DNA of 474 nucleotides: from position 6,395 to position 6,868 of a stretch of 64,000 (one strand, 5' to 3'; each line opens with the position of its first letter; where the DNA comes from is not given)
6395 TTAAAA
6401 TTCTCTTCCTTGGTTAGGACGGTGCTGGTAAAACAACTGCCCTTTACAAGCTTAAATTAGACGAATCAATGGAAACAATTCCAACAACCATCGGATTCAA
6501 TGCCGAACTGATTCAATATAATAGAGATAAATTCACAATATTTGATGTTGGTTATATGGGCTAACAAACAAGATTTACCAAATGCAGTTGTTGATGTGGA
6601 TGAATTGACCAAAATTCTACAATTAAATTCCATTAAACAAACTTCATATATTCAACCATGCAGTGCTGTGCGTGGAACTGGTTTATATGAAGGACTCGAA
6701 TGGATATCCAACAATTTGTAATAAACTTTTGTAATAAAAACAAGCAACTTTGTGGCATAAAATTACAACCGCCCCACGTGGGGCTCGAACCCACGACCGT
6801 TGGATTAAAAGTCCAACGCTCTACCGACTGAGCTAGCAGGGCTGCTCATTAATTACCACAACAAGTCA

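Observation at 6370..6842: ARF GTPase pseudogene lying 48 bp from a tRNA-Lys gene; second tRNA-Lys copy elsewhere with conserved flanks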

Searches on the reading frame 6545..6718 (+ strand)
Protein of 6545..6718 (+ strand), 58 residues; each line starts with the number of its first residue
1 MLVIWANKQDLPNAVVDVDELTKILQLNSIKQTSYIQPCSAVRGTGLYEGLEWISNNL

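Call 40: find_encoding_contigs(protein=P0227, flank=10000)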
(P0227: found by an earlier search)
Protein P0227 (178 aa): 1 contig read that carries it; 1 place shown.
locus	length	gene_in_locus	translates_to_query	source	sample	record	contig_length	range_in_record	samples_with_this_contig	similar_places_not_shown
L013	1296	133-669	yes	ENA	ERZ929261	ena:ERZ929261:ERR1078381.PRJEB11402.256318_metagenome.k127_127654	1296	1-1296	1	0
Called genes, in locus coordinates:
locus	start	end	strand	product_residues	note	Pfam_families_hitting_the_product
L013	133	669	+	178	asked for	PF00025:Arf, PF00503:G-alpha (faint), PF09439:SRPRB (weak), PF00071:Ras (weak)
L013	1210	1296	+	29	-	?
